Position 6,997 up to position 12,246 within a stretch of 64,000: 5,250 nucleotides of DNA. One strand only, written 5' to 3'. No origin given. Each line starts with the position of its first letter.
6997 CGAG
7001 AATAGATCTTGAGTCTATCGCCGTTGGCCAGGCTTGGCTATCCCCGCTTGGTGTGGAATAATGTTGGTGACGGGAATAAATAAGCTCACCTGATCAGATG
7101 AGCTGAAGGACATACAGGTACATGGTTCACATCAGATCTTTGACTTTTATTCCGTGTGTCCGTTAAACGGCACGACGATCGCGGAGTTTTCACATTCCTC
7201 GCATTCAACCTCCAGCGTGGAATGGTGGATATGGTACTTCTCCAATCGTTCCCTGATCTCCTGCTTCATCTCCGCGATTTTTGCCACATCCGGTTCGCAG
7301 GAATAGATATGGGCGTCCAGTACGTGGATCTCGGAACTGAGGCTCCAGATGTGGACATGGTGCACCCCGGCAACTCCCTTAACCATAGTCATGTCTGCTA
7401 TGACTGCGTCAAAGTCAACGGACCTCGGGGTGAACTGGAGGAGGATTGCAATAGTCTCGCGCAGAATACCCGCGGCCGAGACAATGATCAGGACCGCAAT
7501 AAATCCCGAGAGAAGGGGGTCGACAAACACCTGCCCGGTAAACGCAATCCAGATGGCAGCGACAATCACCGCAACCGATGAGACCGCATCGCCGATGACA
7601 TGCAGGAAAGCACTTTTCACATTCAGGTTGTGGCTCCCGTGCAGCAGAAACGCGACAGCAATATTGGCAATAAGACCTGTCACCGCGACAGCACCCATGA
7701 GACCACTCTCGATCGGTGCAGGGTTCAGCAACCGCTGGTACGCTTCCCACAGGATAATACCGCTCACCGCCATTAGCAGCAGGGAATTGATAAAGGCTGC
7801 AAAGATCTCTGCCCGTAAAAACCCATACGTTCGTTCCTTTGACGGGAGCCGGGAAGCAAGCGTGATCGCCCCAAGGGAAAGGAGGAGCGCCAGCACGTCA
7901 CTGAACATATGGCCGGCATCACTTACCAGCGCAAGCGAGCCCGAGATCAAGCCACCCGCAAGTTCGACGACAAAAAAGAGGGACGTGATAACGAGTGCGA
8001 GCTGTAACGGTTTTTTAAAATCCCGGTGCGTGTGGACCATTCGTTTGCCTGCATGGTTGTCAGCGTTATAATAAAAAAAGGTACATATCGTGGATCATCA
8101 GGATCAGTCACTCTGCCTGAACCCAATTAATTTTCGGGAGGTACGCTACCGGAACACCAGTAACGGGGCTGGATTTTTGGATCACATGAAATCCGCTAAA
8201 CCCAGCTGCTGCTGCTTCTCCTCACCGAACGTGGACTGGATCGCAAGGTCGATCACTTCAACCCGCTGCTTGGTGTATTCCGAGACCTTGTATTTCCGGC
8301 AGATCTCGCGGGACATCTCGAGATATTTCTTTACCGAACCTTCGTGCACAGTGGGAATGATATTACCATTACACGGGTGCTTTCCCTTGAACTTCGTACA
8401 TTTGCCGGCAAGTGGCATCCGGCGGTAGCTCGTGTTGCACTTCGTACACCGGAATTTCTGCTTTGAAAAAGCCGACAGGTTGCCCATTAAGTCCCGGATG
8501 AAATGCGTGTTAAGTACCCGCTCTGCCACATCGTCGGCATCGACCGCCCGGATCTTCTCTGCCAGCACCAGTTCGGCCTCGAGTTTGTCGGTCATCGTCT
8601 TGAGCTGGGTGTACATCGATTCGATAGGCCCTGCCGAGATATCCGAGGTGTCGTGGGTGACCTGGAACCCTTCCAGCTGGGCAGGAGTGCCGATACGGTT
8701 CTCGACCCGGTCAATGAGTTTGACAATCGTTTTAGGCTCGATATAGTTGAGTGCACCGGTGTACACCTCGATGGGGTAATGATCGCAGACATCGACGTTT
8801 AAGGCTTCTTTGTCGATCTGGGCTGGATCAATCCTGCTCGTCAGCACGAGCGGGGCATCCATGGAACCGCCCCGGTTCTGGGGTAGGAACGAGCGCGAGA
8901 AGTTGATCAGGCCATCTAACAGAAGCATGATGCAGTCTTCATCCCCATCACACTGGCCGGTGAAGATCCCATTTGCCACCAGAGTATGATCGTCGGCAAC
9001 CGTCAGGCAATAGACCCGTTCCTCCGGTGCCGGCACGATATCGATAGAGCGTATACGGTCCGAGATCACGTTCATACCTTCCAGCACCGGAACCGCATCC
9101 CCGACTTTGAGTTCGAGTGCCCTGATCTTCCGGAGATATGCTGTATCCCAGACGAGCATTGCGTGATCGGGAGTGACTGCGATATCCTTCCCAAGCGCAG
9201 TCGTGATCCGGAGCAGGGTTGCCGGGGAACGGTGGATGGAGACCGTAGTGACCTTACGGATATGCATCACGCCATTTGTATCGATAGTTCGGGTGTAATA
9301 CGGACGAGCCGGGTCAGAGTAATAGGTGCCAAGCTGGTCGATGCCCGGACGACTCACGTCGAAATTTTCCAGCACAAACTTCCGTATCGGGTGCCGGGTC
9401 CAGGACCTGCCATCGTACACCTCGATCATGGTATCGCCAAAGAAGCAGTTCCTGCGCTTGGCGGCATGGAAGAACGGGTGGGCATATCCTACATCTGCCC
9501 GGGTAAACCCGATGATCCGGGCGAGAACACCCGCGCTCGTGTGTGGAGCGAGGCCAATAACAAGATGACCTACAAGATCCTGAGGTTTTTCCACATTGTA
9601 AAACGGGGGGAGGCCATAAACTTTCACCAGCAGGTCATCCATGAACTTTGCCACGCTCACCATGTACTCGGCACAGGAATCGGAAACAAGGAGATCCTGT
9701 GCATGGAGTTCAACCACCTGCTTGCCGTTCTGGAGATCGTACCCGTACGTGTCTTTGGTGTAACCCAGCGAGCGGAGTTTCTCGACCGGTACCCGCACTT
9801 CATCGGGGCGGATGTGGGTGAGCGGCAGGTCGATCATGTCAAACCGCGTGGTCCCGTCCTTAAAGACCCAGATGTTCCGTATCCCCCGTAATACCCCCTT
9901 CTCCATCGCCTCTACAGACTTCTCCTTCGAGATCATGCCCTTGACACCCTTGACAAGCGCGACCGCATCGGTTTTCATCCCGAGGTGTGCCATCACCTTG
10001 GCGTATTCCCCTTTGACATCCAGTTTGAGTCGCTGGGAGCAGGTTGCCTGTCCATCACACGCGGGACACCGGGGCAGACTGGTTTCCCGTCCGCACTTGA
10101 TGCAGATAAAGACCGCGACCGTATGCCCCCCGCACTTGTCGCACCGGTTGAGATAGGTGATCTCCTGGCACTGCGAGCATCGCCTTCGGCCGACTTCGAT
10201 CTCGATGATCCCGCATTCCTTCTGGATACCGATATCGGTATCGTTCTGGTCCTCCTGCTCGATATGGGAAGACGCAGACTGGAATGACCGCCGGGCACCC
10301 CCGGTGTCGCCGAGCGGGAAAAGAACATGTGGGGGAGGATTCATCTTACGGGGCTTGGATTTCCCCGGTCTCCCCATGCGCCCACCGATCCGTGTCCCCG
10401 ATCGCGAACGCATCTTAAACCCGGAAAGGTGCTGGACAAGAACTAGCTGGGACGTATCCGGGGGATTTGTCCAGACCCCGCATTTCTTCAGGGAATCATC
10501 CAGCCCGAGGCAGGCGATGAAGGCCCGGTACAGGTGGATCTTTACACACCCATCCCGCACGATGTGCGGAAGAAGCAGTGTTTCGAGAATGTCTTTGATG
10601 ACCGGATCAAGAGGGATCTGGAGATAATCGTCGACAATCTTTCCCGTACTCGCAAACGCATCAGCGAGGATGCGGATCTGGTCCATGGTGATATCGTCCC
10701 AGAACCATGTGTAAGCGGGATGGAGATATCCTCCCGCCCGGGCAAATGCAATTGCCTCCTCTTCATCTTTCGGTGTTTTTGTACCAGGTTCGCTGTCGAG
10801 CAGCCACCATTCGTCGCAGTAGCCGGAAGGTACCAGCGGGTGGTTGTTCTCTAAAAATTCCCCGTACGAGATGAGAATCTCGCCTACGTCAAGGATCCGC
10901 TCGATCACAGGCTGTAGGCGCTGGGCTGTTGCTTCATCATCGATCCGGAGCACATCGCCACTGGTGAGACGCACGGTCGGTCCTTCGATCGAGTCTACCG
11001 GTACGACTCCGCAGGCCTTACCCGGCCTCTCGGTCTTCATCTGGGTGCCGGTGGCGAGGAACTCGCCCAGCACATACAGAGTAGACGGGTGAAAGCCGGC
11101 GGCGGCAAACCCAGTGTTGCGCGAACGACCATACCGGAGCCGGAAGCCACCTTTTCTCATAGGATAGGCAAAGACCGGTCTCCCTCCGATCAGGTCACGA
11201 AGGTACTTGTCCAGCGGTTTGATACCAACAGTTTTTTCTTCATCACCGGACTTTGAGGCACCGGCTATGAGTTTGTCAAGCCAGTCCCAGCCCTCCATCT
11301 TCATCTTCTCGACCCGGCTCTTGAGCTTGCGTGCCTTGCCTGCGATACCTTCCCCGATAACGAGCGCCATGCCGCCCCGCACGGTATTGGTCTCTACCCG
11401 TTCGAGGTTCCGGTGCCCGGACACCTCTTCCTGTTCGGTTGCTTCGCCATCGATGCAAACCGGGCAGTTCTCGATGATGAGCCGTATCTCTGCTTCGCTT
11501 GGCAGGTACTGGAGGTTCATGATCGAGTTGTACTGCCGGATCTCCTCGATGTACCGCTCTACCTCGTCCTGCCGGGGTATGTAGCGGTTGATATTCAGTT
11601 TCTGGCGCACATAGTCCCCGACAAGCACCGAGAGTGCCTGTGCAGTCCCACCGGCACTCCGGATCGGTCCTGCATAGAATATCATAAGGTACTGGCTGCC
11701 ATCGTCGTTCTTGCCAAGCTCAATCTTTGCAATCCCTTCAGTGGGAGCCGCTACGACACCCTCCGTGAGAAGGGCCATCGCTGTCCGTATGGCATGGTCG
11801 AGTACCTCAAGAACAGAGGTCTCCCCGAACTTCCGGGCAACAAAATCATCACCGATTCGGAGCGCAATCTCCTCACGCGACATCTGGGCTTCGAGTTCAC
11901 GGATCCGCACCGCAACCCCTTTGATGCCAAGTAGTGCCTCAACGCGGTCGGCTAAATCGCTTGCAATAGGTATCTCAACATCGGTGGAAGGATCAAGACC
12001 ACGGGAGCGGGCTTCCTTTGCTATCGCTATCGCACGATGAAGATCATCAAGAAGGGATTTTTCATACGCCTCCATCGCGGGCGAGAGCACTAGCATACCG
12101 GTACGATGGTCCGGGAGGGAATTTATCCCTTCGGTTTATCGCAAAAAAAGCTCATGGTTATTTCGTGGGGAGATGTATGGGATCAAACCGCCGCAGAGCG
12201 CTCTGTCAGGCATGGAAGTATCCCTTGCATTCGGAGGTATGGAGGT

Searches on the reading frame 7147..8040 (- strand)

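Call 10: search_protein_families(library=pfam, proteins=[window:7147-8040:-])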
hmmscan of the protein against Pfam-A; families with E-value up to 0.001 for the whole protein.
window:7147-8040:- (297 aa): 2 families
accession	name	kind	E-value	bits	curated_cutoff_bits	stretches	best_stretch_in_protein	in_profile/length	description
PF01545.26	Cation_efflux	-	3.7e-41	141.5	26.6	1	13-201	2-198/198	Cation efflux family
PF16916.11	ZT_dimer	-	3.3e-06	27.5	26.7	1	205-279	1-76/78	Dimerisation domain of Zinc Transporter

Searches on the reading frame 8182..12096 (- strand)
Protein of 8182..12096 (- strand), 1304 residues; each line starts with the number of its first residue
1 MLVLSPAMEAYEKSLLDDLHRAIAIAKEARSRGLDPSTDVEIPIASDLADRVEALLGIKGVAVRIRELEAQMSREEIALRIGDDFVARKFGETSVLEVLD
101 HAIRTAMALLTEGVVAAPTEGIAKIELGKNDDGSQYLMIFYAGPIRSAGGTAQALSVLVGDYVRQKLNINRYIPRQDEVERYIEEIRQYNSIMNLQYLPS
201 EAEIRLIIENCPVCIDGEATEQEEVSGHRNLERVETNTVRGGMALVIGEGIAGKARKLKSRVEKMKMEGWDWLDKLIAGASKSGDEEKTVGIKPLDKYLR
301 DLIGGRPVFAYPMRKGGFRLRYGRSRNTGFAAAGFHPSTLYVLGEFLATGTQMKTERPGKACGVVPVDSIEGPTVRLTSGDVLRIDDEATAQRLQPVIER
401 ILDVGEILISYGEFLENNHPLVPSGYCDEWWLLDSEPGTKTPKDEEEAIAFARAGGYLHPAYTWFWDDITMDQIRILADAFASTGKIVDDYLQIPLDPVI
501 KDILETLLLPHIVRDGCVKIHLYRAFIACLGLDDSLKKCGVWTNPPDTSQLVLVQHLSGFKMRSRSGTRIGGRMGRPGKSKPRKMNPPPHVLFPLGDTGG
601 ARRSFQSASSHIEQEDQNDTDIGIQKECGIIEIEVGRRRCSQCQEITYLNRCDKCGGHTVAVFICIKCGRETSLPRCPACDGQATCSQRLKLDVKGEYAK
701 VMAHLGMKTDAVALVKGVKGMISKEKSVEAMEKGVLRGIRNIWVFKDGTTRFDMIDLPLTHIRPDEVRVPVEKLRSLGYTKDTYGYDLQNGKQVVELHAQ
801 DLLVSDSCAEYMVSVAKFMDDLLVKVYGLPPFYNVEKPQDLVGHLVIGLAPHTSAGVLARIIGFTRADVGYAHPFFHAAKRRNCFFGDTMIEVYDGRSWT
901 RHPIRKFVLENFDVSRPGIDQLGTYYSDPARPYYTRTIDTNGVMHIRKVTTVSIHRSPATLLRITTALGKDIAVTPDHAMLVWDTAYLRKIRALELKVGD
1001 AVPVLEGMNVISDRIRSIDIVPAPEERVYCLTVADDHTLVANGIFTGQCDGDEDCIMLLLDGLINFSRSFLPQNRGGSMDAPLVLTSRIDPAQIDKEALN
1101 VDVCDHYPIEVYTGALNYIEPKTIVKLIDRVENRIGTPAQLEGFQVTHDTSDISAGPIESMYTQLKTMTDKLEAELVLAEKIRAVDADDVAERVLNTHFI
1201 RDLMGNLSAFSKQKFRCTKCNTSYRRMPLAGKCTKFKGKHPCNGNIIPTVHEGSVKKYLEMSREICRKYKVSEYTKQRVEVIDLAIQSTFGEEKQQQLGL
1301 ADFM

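Call 10: search_protein_families(library=pfam, proteins=[window:8182-12096:-])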
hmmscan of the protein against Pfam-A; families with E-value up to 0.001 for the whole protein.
window:8182-12096:- (1304 aa): 4 families
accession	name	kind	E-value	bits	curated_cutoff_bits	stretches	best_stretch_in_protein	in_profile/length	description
PF24844.1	PolC_DP2_central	-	2e-150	501.3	24.3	1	286-672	2-370/372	DNA polymerase II large subunit DP2, central domain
PF24846.1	PolC_DP2_cat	-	3.3e-134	447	24.3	2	712-884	5-177/299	DNA polymerase II large subunit DP2, catalytic domain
PF03833.19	PolC_DP2_N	-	2.9e-126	420.6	24.3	1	11-278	2-270/271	DNA polymerase II large subunit DP2, N-terminal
PF14890.11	Intein_splicing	-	4.3e-09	36.8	35.8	1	945-1004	34-94/155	Intein splicing domain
